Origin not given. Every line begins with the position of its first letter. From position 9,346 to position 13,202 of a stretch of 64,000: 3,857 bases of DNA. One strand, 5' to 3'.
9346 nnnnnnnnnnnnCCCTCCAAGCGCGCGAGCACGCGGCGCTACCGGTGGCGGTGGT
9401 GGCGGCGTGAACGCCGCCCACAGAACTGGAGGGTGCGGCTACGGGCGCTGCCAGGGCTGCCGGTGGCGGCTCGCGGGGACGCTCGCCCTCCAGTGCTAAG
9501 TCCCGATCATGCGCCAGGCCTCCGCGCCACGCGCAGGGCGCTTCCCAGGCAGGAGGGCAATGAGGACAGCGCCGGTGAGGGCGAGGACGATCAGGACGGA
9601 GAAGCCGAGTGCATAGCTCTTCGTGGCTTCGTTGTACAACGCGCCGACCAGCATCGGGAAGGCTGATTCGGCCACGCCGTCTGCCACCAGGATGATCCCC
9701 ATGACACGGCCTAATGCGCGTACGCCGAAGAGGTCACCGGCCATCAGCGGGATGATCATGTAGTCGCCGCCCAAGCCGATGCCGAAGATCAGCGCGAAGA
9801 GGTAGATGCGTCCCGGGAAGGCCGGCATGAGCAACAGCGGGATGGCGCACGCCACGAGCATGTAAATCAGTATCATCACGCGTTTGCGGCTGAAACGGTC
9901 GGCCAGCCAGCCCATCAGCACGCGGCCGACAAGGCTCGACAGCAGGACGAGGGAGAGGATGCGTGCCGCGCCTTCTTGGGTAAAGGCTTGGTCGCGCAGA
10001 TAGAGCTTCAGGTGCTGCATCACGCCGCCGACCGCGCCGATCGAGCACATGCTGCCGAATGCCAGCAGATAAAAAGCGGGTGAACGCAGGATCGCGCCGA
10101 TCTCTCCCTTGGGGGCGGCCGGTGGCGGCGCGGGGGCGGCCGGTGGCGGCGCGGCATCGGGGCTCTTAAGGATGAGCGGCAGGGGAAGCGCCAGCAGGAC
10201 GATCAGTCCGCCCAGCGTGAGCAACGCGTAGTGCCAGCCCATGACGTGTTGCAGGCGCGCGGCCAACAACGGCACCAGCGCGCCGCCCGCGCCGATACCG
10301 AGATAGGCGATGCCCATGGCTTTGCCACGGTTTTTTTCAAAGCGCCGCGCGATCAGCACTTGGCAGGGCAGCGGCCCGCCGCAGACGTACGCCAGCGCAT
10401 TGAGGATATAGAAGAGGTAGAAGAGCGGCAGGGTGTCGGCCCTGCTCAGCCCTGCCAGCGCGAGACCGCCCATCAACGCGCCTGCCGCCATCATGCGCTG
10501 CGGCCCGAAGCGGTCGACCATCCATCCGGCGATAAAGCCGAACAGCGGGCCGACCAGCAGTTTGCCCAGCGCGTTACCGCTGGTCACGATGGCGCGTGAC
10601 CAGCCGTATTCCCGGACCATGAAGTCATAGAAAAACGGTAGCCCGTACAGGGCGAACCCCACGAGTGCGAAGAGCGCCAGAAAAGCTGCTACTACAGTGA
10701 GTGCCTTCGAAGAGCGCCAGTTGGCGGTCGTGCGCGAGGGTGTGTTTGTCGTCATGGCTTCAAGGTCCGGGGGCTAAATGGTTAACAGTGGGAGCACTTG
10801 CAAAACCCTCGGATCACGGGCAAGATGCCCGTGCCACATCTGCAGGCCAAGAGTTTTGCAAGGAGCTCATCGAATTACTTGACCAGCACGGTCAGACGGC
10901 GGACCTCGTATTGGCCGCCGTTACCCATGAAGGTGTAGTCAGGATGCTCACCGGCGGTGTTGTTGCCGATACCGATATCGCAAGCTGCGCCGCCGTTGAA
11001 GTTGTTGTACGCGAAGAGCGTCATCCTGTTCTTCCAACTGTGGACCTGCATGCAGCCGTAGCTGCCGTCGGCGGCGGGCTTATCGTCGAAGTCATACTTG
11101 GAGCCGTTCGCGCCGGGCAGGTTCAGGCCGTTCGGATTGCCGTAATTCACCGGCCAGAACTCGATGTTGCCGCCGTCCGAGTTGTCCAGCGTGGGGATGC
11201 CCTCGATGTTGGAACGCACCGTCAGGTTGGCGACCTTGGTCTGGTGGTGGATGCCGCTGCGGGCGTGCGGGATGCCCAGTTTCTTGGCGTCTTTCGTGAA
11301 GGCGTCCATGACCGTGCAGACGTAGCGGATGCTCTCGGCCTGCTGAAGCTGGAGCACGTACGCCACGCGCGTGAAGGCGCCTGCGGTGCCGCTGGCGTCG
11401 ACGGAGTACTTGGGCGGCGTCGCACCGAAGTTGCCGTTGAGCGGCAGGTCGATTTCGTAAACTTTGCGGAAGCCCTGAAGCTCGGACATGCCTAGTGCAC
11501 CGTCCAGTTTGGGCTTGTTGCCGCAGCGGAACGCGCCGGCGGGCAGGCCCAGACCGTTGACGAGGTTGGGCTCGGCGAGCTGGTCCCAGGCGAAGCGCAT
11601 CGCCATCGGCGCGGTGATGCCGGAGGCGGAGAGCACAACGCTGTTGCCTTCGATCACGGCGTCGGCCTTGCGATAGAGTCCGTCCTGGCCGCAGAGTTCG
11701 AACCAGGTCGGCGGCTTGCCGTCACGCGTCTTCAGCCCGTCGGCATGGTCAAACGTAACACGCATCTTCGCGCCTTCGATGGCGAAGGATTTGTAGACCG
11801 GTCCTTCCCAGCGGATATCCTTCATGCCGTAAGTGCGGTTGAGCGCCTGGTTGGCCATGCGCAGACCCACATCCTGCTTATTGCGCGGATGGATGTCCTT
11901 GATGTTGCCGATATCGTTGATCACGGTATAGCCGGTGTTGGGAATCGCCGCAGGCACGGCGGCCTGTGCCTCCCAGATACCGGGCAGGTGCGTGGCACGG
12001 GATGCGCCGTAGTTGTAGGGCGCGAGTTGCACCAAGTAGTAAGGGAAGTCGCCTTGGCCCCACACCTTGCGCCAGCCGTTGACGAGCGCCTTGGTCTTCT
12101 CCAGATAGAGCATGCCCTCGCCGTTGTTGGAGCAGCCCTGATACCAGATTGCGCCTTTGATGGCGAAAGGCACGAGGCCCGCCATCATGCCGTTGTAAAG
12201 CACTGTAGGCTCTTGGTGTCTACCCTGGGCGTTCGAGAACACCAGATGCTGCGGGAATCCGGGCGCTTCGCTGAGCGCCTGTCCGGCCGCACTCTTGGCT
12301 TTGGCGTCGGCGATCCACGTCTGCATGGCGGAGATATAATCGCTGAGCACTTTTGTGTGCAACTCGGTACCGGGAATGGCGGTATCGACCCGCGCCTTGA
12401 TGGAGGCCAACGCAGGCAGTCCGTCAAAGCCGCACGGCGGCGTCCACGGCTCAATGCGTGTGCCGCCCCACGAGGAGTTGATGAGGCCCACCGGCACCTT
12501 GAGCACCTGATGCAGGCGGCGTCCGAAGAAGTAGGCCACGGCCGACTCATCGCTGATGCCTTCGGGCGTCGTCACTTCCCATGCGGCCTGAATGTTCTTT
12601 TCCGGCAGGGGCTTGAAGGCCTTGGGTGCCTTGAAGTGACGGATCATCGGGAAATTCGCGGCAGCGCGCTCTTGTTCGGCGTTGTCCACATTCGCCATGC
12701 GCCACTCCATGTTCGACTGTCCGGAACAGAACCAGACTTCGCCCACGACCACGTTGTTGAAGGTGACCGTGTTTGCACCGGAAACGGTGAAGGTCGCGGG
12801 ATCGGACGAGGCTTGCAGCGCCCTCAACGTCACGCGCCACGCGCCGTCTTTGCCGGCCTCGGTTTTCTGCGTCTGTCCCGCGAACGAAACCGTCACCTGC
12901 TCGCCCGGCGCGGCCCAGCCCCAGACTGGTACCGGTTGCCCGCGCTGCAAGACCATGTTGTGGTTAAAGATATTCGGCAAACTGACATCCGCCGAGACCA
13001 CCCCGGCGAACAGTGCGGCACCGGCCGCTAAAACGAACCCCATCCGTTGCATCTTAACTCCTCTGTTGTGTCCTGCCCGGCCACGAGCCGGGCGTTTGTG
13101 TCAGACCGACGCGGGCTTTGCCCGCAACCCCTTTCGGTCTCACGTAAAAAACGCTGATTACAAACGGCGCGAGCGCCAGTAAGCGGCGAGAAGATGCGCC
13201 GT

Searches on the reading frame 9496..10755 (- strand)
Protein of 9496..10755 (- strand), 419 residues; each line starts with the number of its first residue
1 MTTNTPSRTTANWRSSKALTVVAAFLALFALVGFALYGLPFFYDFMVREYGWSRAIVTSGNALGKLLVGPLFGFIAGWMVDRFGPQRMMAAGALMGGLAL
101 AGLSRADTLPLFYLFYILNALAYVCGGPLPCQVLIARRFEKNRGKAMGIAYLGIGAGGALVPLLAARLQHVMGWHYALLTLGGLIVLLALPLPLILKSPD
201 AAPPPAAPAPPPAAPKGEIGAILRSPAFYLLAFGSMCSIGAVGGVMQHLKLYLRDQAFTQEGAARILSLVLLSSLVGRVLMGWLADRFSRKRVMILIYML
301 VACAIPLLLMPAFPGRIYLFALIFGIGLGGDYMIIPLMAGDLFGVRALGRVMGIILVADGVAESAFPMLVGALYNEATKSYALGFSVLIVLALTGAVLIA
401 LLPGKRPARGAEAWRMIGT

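Call 27: search_protein_families(library=pfam, proteins=[window:9496-10755:-], max_evalue=0.001)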
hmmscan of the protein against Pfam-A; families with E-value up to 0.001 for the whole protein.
window:9496-10755:- (419 aa): 3 families
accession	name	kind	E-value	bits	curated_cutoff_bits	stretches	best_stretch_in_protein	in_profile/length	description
PF07690.21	MFS_1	-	2.4e-39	135.7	33.4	2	27-276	3-250/347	Major Facilitator Superfamily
PF12832.13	MFS_1_like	-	1.6e-08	34.5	25.2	1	240-323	13-87/373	MFS_1 like family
PF00083.30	Sugar_tr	-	2.1e-05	24.1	22.3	1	263-344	48-132/452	Sugar (and other) transporter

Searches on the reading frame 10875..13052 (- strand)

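Call 27: search_protein_families(library=pfam, proteins=[window:10875-13052:-], max_evalue=0.001)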
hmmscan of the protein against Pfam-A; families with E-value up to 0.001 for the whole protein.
window:10875-13052:- (725 aa): 1 family
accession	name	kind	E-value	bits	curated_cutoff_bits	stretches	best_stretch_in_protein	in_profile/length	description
PF03629.24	SASA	-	3.8e-14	53.3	24.8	2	105-205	3-100/226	Carbohydrate esterase, sialic acid-specific acetylesterase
